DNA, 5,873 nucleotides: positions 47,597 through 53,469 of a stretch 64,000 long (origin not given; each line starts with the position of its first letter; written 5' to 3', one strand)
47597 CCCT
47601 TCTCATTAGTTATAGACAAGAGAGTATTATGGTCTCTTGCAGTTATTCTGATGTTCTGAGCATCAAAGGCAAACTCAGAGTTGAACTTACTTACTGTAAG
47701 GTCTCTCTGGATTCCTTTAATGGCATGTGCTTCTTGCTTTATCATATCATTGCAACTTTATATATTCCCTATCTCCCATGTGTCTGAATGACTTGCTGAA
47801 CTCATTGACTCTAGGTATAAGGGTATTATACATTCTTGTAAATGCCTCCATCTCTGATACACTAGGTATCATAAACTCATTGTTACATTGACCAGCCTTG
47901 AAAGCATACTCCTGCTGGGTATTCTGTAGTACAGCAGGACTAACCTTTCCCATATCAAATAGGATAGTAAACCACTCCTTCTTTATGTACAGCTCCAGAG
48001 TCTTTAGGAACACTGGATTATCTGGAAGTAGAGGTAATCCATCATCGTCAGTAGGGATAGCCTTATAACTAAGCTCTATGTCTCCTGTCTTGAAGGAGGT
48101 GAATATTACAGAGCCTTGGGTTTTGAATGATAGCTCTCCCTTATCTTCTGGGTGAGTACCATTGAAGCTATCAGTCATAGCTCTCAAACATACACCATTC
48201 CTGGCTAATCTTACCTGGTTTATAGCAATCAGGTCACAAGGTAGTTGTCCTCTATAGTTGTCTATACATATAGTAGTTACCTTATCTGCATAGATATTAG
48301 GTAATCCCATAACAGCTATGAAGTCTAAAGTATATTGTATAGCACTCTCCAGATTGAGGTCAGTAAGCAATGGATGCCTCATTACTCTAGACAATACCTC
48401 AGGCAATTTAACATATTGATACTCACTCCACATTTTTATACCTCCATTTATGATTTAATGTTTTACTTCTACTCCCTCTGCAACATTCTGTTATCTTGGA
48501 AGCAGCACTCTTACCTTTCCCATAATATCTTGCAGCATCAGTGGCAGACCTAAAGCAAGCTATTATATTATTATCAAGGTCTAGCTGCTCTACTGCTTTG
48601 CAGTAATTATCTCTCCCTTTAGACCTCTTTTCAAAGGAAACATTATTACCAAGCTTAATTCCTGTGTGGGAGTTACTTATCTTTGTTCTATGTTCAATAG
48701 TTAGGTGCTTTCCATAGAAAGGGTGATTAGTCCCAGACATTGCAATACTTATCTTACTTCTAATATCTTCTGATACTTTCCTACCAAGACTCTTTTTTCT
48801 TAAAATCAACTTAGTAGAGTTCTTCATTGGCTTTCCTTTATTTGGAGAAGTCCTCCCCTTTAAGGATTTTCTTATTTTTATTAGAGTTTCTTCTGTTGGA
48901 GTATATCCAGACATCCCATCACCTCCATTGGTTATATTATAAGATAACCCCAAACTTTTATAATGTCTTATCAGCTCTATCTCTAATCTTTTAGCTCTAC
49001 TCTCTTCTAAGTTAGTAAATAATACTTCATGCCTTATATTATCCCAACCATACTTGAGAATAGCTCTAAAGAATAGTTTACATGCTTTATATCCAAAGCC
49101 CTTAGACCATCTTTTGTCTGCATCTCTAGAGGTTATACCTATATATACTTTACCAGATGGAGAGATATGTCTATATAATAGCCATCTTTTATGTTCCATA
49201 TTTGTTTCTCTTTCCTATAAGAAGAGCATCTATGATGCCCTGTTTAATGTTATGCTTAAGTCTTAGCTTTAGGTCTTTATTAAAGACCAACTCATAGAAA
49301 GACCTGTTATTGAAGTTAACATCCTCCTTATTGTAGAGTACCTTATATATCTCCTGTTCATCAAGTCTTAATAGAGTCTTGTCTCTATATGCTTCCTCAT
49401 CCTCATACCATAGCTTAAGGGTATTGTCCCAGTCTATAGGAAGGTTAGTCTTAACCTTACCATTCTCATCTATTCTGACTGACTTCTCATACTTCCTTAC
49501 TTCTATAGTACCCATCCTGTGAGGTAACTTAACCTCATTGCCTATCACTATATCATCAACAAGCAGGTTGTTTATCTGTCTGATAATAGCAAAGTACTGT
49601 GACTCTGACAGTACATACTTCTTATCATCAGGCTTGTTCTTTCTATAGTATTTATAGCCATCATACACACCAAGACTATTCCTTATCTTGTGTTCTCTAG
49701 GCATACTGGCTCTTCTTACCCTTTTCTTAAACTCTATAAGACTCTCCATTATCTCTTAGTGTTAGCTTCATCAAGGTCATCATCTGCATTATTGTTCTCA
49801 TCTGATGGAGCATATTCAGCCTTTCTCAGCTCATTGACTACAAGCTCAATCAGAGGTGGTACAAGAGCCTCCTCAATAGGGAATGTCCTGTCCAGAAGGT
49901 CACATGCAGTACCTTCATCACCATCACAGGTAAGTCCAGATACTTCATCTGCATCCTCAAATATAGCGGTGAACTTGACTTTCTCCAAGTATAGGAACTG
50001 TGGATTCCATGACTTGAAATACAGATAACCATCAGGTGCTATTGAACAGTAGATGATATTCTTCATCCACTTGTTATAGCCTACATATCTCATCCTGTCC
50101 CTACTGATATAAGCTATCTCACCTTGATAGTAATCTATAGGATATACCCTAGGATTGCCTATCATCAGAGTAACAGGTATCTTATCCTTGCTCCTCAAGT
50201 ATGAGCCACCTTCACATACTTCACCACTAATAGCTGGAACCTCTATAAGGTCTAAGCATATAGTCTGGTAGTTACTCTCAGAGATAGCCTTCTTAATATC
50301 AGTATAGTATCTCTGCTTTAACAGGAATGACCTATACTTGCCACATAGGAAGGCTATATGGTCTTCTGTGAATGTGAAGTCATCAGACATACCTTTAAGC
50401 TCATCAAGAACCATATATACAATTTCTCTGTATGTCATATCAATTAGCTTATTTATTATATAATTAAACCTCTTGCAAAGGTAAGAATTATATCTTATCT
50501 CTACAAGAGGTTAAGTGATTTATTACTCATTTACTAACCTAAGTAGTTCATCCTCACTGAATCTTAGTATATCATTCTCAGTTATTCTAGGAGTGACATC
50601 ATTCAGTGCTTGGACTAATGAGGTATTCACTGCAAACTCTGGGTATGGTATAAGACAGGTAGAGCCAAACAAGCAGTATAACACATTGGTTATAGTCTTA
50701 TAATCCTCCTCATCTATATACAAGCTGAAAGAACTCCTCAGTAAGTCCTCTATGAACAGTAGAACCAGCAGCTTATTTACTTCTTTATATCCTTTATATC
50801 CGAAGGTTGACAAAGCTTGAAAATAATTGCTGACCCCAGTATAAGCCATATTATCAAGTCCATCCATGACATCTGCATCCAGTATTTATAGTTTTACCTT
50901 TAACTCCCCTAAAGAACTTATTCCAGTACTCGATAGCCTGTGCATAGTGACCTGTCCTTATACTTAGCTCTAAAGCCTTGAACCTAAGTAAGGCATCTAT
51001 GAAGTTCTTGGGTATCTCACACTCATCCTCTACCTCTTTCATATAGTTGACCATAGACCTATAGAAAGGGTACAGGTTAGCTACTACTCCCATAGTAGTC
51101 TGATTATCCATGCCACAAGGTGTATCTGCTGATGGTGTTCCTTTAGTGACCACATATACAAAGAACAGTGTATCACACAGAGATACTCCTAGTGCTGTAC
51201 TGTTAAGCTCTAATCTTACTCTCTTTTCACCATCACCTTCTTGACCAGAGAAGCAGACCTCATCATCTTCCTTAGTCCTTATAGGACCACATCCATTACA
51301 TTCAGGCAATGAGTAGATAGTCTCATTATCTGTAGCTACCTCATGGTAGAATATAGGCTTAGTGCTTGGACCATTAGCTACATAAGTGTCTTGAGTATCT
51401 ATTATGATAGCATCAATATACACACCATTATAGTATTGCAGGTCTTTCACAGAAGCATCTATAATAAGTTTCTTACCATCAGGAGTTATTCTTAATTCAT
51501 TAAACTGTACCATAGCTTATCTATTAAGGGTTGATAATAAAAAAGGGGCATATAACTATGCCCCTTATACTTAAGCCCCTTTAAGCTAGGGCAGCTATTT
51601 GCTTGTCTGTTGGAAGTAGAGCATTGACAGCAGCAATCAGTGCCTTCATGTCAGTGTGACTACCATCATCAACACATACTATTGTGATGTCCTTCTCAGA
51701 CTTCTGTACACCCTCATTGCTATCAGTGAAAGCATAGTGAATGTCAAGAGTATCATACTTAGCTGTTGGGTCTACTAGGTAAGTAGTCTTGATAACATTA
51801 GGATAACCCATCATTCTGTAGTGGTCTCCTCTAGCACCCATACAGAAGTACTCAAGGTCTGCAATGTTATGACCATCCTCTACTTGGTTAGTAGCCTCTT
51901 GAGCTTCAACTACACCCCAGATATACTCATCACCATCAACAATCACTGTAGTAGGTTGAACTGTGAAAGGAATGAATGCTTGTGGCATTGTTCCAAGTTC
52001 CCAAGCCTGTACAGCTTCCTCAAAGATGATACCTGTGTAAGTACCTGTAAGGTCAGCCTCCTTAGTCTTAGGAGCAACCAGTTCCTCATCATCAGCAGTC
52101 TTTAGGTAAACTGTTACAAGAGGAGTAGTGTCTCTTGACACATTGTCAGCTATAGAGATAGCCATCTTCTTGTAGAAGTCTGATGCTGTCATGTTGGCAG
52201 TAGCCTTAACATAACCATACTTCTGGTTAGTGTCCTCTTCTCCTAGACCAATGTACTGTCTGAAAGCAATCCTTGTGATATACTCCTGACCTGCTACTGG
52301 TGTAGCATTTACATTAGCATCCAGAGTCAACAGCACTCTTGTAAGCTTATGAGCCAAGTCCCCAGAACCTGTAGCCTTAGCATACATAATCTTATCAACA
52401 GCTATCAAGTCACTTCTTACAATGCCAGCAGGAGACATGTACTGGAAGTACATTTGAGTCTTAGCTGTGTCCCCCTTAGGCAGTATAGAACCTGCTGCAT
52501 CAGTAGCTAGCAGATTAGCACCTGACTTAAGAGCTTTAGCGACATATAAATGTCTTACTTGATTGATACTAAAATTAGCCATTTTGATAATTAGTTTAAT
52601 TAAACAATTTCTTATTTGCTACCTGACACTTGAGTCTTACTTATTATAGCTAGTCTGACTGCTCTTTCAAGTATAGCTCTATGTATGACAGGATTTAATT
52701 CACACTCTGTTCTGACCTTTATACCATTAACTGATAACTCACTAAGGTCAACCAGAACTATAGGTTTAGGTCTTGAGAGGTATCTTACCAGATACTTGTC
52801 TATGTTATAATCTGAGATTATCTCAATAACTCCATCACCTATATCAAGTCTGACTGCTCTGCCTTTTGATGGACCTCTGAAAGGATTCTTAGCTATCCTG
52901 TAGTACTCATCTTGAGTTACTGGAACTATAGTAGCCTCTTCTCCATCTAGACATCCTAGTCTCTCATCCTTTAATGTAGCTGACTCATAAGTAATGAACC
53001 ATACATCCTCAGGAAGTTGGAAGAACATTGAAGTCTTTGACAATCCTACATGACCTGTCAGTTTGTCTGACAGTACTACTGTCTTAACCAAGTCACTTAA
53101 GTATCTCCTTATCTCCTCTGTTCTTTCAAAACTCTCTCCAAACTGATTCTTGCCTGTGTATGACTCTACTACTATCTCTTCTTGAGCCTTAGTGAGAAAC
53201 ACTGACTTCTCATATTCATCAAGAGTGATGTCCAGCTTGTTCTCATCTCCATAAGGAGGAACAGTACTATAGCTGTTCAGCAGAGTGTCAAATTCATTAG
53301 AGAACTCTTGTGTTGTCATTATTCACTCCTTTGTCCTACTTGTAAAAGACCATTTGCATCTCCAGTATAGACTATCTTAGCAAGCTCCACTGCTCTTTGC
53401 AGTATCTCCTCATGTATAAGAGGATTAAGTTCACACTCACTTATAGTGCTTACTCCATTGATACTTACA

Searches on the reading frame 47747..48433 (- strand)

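Call 60: search_protein_families(library=pfam, proteins=[window:47747-48433:-], max_evalue=0.01)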
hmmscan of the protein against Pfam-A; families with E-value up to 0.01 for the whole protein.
window:47747-48433:- (228 aa): 1 family
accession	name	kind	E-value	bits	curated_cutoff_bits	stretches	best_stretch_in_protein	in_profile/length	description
PF24228.1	CrAss_Ring_1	-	5.6e-78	262.5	27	2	98-226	140-268/272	Phage tail ring protein 1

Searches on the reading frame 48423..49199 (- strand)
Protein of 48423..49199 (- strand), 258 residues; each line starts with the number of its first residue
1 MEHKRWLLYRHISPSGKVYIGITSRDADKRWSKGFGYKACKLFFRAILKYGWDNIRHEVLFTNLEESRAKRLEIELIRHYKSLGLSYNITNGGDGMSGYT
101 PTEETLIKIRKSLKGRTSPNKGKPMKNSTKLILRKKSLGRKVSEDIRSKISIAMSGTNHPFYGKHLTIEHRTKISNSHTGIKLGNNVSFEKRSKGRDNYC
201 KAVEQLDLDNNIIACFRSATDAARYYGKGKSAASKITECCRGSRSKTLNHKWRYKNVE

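Call 60: search_protein_families(library=pfam, proteins=[window:48423-49199:-], max_evalue=0.01)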
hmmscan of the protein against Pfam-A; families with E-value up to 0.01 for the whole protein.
window:48423-49199:- (258 aa): 2 families
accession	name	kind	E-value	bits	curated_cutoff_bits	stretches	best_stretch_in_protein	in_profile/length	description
PF07460.16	NUMOD3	-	6.4e-14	52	20.4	2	139-175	1-37/37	NUMOD3 motif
PF01541.30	GIY-YIG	-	0.00034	21.3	22.6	1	6-82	2-74/78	GIY-YIG catalytic domain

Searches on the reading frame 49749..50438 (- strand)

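Call 60: search_protein_families(library=pfam, proteins=[window:49749-50438:-], max_evalue=0.01)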
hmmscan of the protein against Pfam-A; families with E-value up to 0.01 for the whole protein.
window:49749-50438:- (229 aa): 1 family
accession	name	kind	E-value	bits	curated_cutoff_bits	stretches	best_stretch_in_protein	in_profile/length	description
PF25702.1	CrAss_Ring_2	-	1.7e-69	234.1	27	1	5-221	1-209/210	Phage tail ring protein 2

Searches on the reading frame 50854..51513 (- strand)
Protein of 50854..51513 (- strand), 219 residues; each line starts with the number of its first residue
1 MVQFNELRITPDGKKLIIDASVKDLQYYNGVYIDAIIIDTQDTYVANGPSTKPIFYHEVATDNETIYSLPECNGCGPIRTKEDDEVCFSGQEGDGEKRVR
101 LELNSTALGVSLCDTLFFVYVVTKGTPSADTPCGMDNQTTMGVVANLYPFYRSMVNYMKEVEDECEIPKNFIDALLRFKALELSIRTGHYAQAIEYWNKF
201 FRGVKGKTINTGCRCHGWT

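Call 60: search_protein_families(library=pfam, proteins=[window:50854-51513:-], max_evalue=0.01)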
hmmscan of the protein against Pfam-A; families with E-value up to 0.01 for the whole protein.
window:50854-51513:- (219 aa): 1 family
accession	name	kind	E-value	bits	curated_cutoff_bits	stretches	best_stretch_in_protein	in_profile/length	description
PF25724.1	crAss_THA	-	3.9e-73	245.5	27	1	2-215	1-181/182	Crassvirus tail hub protein A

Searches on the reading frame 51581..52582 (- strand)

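Call 60: search_protein_families(library=pfam, proteins=[window:51581-52582:-], max_evalue=0.01)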
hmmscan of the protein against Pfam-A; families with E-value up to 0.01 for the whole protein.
window:51581-52582:- (333 aa): 1 family
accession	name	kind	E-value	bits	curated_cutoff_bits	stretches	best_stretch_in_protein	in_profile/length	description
PF25650.1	crAss_AuxCP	-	3.3e-138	460.8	27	1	2-322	1-321/329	Bacteriophage crAss001 auxiliary capsid protein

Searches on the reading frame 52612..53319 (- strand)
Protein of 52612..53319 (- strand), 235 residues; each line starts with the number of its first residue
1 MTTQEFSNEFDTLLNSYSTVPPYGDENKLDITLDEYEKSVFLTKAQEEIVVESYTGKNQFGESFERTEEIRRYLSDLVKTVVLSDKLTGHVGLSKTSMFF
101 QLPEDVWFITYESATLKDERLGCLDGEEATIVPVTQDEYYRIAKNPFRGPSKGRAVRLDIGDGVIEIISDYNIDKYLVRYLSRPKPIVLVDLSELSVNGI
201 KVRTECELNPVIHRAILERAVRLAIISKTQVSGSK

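Call 60: search_protein_families(library=pfam, proteins=[window:52612-53319:-], max_evalue=0.01)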
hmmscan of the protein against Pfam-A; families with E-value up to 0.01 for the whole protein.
window:52612-53319:- (235 aa): 1 family
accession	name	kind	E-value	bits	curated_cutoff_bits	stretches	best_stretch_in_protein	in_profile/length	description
PF25710.1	CrAss_Ring_3_4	-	5e-108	360.1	27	1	1-234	1-228/230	Phage tail ring protein 3/4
